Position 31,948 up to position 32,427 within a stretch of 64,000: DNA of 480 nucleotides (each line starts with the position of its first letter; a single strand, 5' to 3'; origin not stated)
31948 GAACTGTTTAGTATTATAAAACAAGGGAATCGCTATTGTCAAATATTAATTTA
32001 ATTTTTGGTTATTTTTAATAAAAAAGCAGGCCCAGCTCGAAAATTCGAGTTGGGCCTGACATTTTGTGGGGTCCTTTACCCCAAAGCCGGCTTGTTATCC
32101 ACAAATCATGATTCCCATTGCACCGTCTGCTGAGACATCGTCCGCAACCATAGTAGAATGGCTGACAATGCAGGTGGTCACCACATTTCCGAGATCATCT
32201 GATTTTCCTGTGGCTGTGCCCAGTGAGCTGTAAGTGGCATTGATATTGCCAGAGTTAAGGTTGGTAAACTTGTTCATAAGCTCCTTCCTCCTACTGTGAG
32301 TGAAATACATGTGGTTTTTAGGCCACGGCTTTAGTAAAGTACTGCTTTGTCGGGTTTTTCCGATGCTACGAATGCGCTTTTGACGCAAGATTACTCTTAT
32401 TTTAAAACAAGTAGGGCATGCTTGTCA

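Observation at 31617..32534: GC-richer 900-bp locus upstream of rlmH with two separately transcribed small SD-bearing ORFs (39 aa and 60 aa)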

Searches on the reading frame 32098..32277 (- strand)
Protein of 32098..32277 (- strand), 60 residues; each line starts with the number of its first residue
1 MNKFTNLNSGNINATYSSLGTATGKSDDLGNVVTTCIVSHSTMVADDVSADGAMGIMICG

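Call 10: find_homologous_proteins(query=window:32098-32277:-, max_evalue=10)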
Query seq(60 aa) (60 aa): 1 proteins with E <= 10 among 1 candidates.
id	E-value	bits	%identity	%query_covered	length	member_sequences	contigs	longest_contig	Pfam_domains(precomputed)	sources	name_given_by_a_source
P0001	3.1e-30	120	100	100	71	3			-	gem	-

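Call 13: find_encoding_contigs(protein=P0001, flank=10000, max_places=10)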
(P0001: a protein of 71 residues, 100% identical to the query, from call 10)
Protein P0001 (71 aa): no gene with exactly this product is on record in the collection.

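Call 16: find_encoding_contigs(protein=P0008, flank=4000, max_places=10)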
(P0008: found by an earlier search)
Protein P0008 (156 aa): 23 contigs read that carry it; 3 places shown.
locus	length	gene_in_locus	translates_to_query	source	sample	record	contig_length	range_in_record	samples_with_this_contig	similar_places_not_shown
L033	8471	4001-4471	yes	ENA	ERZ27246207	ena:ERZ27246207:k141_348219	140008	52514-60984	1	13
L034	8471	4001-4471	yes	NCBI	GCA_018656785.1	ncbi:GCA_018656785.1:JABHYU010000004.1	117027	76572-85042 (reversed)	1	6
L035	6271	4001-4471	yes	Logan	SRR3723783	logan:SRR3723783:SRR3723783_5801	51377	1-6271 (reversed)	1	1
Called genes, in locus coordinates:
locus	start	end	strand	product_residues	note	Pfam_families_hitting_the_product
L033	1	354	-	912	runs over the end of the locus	PF00586:AIRS (faint), PF02769:AIRS_C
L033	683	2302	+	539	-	PF00343:Phosphorylase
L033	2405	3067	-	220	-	PF04773:FecR (weak)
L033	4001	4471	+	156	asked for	PF02590:SPOUT_MTase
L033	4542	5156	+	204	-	-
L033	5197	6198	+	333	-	PF05048:NosD (weak), PF13229:Beta_helix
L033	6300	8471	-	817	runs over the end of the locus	PF13173:AAA_14 (faint), PF00158:Sigma54_activat (faint), PF12775:AAA_7 (faint), PF20720:nSTAND3 (faint), PF07724:AAA_2, PF00004:AAA (weak), PF07728:AAA_5, PF10431:ClpB_D2-small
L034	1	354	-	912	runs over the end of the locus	PF00586:AIRS (faint), PF02769:AIRS_C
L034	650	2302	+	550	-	PF00343:Phosphorylase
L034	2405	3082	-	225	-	PF04773:FecR (weak)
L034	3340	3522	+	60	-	-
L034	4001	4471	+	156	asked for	PF02590:SPOUT_MTase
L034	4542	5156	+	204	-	-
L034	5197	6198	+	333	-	PF05048:NosD (weak), PF13229:Beta_helix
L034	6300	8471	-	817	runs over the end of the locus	PF13173:AAA_14 (faint), PF00158:Sigma54_activat (faint), PF12775:AAA_7 (faint), PF20720:nSTAND3 (faint), PF07724:AAA_2, PF00004:AAA (weak), PF07728:AAA_5, PF10431:ClpB_D2-small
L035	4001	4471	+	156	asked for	PF02590:SPOUT_MTase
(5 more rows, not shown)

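Call 41: find_homologous_proteins(query=A1, max_evalue=10)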
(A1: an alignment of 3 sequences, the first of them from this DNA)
Query A1 (3 sequences) (60 aa, profile of the alignment): 2 proteins with E <= 10 among 5 candidates.
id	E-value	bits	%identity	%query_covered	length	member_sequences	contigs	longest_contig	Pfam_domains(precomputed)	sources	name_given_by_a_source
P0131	1.0e-26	110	54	88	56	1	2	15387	-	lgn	-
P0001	1.5e-24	104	100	100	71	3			-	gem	-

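Call 49: search_protein_representatives(alignment_id=A4)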
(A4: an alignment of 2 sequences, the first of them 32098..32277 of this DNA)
Query: 2 sequences, 61 profile positions. Proteins with E-value up to 0.001 (for the whole library): 2; up to 1e-10: 2; up to 1e-30: 1. The best 2 are listed.
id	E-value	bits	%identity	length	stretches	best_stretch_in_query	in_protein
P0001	3.1e-33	129.8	-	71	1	1-61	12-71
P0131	1.1e-27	112.1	-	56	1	1-57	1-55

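Call 51: find_encoding_contigs(protein=P0003, flank=2000, max_places=10)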
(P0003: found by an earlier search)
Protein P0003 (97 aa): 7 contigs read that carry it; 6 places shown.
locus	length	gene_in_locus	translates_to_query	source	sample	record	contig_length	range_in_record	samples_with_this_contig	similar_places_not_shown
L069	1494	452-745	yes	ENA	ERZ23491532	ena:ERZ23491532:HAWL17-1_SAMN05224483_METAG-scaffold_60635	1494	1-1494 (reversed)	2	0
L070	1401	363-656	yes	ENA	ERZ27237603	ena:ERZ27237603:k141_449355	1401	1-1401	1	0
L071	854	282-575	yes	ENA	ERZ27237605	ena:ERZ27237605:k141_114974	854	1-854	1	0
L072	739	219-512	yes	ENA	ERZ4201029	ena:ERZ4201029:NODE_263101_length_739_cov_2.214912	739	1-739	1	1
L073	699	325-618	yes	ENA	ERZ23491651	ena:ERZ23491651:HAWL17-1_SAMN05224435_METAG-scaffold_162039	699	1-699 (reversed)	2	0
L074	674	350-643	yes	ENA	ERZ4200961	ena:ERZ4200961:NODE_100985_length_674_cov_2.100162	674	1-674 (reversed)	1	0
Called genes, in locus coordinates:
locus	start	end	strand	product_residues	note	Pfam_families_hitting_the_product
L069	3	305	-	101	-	?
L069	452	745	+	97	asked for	-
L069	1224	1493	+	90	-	?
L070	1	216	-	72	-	?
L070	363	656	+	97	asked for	-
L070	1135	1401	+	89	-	?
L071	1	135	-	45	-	?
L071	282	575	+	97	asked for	-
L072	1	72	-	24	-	?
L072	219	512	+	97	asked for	-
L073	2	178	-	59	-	?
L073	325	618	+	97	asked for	-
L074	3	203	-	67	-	?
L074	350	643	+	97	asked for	-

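Call 71: predict_structure(alignment_id=A4)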
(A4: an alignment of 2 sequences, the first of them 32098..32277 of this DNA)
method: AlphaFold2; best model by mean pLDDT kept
length: 60 residues; sequences in the alignment: 2
mean_pLDDT: 37.6   pTM: 0.12
mean pLDDT of the five models: 37.6, 37.4, 36.9, 34.7, 34.3
residues with pLDDT >= 90: 0; 70-90: 0; 50-70: 0; < 50: 60
segments of 3 or more residues with pLDDT < 50: 1-60
pLDDT, mean of each block of 10 residues (from residue 1): 36 38 38 38 39 36
secondary structure, 60 per line:
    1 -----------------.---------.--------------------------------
elements in order:

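Call 77: search_dna_similar(query=window:32098-32277:-, collection=phages, mode=protein, max_evalue=1, max_rows=10)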
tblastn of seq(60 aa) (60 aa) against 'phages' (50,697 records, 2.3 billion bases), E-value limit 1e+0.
No match.

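Call 90: search_protein_families(library=pfam, proteins=[window:32098-32277:-], max_evalue=10)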
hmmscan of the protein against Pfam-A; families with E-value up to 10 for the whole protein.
seq(60 aa): 0 families

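Call 91: search_protein_families(library=ncbifam, proteins=[window:32098-32277:-], max_evalue=1)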
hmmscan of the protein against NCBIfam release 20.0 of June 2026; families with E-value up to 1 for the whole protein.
seq(60 aa): 0 families

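Call 92: search_protein_families(library=phrogs, proteins=[window:32098-32277:-], max_evalue=1)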
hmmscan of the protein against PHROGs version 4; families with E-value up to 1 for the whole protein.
seq(60 aa): 0 families

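Call 93: search_protein_families(library=padloc, proteins=[window:32098-32277:-], max_evalue=1)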
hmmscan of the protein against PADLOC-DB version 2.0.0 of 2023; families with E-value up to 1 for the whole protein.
seq(60 aa): 0 families

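Call 95: search_solved_structures(query=A1, max_evalue=1)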
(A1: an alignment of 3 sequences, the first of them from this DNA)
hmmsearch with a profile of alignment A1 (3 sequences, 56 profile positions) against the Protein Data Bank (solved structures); distinct sequences matched with E-value up to 1: 0.
